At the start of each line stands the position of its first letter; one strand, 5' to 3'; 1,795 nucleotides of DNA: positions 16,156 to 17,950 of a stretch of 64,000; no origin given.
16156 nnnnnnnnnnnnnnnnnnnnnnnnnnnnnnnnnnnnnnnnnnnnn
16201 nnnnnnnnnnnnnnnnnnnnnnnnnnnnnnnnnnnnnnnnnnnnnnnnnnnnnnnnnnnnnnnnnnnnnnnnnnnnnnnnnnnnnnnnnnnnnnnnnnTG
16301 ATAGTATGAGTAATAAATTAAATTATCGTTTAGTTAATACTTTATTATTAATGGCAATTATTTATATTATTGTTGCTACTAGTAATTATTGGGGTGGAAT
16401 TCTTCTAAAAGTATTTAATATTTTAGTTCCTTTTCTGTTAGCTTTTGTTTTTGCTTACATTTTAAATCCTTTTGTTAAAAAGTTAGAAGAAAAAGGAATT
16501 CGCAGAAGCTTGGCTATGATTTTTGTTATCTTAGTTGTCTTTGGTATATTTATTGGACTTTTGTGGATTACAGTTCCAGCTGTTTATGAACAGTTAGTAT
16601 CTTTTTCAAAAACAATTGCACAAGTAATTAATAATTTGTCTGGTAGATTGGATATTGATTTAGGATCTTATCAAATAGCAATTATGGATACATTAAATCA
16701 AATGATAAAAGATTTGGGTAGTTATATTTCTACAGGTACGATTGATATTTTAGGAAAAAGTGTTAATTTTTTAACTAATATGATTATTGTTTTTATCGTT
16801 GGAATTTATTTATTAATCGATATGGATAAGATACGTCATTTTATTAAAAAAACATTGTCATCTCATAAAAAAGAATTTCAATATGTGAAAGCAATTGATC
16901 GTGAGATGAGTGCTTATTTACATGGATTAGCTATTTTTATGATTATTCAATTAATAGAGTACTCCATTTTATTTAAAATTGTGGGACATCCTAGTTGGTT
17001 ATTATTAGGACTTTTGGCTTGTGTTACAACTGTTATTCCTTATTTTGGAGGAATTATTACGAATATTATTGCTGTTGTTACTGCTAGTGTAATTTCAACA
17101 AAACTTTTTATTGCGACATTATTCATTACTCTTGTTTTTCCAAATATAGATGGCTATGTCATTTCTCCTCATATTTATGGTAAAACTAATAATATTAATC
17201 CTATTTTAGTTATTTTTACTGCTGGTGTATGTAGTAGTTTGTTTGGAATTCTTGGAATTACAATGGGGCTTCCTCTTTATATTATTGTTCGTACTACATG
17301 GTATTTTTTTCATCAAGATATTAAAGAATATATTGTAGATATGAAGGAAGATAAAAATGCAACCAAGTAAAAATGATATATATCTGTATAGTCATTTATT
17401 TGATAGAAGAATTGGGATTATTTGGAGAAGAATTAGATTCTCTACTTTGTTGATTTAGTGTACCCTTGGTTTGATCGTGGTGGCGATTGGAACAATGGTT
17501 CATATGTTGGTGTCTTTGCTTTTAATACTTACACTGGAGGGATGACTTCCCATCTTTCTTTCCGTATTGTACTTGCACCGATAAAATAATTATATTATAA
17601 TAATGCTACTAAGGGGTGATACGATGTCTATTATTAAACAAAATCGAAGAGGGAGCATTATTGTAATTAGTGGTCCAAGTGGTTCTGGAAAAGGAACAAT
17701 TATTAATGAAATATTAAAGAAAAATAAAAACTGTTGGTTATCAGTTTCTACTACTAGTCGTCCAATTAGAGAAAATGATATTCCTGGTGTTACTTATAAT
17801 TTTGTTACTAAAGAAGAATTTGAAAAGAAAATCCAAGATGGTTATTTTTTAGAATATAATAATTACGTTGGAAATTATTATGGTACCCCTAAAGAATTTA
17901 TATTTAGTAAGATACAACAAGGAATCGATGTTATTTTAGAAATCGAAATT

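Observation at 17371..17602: GC-rich orphan fragment resembling the C-terminal variable region of a diversity-generating-retroelement (DGR) C-type-lectin target protein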

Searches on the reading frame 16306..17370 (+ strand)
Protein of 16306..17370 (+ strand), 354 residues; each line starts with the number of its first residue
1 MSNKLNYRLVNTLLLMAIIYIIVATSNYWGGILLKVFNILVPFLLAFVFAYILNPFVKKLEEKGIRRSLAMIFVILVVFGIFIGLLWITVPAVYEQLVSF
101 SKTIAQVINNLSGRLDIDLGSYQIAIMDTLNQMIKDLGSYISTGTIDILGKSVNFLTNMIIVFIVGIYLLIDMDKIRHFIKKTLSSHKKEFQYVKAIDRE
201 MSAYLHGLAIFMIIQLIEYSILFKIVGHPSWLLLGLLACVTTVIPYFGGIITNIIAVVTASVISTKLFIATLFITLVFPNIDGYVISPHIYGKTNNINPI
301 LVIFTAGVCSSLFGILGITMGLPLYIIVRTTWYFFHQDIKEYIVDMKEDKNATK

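Call 17: find_encoding_contigs(protein=window:16306-17370:+, flank=6000, max_places=8)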
Protein window:16306-17370:+ (354 aa): 8 contigs read that carry it; 1 place shown.
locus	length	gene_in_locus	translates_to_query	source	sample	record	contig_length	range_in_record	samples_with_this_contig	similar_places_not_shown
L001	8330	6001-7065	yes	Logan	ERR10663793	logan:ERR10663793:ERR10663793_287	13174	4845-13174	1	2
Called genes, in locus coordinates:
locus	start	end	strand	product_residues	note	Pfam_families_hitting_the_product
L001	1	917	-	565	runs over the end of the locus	-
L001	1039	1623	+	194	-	PF14378:PAP2_3 (weak), PF01569:PAP2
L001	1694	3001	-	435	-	PF01943:Polysacc_synt, PF03023:MurJ (weak), PF01554:MatE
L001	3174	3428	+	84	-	PF13797:Post_transc_reg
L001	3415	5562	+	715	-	PF13328:HD_4, PF01966:HD, PF04607:RelA_SpoT, PF02824:TGS, PF19296:RelA_AH, PF28438:RelA_RIS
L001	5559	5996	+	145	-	PF02580:Tyr_Deacylase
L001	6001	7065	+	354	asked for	PF01594:AI-2E_transport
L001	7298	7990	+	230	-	PF00625:Guanylate_kin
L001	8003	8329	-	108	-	?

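Call 34: find_related_loci(query=window:16306-17367:+, collection=genome_contigs, flank=4000)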
Query window:16306-17367:+ (354 aa) in genome_contigs; peptide patterns used: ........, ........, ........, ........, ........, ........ (x = any residue, [..] = any of these).
100 stretches matched a pattern; 38 encode a relative of the query (tblastn E <= 1e-3); 38 distinct loci.
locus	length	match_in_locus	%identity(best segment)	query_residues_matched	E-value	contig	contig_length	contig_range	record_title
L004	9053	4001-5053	80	1-351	0e+0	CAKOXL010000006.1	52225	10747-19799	MAG: uncultured Bacilli bacterium isolate REFINED_METABAT215_TOP10_CONTIGS_1500_ASSEMBLY_K77_MERGED__Hadza_PheChl_Fiber-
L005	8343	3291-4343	72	1-351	1e-167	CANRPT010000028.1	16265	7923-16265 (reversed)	MAG: uncultured Bacilli bacterium isolate Lapin-018__bin21 genome assembly, contig: Lapin-018__NODE_3184_length_16265_co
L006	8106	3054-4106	71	1-351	7e-167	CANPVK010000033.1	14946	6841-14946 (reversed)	MAG: uncultured Bacilli bacterium isolate Lapin-001__bin29 genome assembly, contig: Lapin-001__NODE_3953_length_14946_co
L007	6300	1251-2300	54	2-348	3e-124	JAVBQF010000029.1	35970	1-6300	MAG: Bacilli bacterium isolate EPI_MAG_00159 c_000000983785, whole genome shotgun sequence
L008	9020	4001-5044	55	2-348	8e-123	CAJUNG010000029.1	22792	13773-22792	MAG TPA_asm: uncultured Bacilli bacterium isolate MGBC162581 genome assembly, contig: MGBC162581.29, whole genome shotgu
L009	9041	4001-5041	55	1-346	2e-116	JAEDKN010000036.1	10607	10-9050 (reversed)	MAG: Bacilli bacterium isolate MAG215 NODE_5077_length_10607_cov_26.245451, whole genome shotgun sequence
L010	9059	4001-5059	52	2-351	5e-116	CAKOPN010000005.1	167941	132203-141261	MAG: uncultured Bacilli bacterium isolate REFINED_METABAT215_TOP10_CONTIGS_1500_ASSEMBLY_K77_MERGED__Hadza_MoBio_C-REDO_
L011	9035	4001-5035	57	3-346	6e-116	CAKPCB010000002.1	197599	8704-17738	MAG: uncultured Bacilli bacterium isolate REFINED_METABAT215_TOP10_CONTIGS_1500_ASSEMBLY_K77_MERGED__Hadza_MoBio_hadza-I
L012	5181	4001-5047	54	3-350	2e-114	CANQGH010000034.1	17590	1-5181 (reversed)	MAG: uncultured Bacilli bacterium isolate Lapin-001__bin74 genome assembly, contig: Lapin-001__NODE_3336_length_17590_co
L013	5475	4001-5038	54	2-346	6e-109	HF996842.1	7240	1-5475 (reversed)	Clostridium sp. CAG:710 genomic scaffold, scf11, whole genome shotgun sequence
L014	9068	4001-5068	51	2-354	2e-108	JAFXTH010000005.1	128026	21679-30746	MAG: Bacilli bacterium isolate RGIG6726 Sheep_Rumen-2__c305179, whole genome shotgun sequence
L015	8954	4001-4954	54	20-336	2e-107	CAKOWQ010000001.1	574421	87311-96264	MAG: uncultured Bacilli bacterium isolate REFINED_METABAT215_TOP10_CONTIGS_1500_ASSEMBLY_K77_MERGED__Hadza_MoBio_hadza-A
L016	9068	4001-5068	48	2-354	2e-106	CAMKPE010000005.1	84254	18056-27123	MAG: uncultured Clostridium sp. isolate SRR12081297_bin.2_metaWRAP_v1.3_MAG genome assembly, contig: ERZ12289777.273, wh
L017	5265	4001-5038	47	3-345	3e-94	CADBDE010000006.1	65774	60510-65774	MAG: uncultured Erysipelotrichaceae bacterium isolate RUG13868 genome assembly, contig: RUG13868_asm_6, whole genome sho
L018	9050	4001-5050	44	1-348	1e-88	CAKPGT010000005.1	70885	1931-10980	MAG: uncultured Bacilli bacterium isolate REFINED_METABAT215_TOP10_CONTIGS_1500_ASSEMBLY_K77_MERGED__Hadza_MoBio_hadza-I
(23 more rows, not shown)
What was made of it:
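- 16306..17370 (+): AI-2E family transporter gene (left neighbour). It is 80% and 71% identical to L004 and L006 (call 34).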

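Call 82: search_protein_families(library=pfam, proteins=[window:16306-17367:+, L004:5195-6433:+, L004:6455-7177:+], max_evalue=0.001)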
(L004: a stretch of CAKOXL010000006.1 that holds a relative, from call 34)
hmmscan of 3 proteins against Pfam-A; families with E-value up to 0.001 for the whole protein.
window:16306-17367:+ (354 aa): 1 family
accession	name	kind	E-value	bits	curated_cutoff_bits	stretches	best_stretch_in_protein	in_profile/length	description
PF01594.21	AI-2E_transport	-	7e-45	154.1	34.3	1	30-330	11-321/327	AI-2E family transporter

L004:5195-6433:+ (413 aa): 2 families
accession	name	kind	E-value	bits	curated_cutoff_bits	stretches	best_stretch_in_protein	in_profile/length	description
PF13240.11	Zn_Ribbon_1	-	2.5e-07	30.7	25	1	2-24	1-23/23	zinc-ribbon domain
PF12773.13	DZR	-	0.0008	20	27.3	0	3-25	1-23/45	Double zinc ribbon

L004:6455-7177:+ (241 aa): 2 families
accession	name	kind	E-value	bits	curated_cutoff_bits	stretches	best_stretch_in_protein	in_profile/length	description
PF04893.22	Yip1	-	3.6e-09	37.2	28.6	1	49-235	1-172/173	Yip1 domain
PF14093.11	DUF4271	-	0.00015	22.2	29.7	1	55-208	35-171/206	Domain of unknown function (DUF4271)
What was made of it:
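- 16306..17370 (+): PF01594, E 7e-45 (call 82).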

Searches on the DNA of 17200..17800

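Call 13: search_rna_families(source=window, start=17200, end=17800, threshold=evalue, max_evalue=10)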
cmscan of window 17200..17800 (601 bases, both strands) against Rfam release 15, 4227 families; matches with E-value up to 10: 3.
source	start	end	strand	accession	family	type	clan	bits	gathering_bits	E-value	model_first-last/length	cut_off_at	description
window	17268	17371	-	RF02528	SSRC41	Gene; sRNA;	-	20.9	60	4.5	1-111/111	no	Streptococcus sRNA SSRC41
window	17667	17739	-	RF02846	Ref84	Gene; antisense;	-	19.6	52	6.6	1-87/87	no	Enterococcus sRNA 84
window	17659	17714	+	RF03759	MIR8703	Gene; miRNA;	-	17.1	94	8.2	1-83/83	no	MIR8703 microRNA precursor family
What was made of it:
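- Tried and rejected: An Rfam scan of 17200-17800 gave only chance-level hits (call 13).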
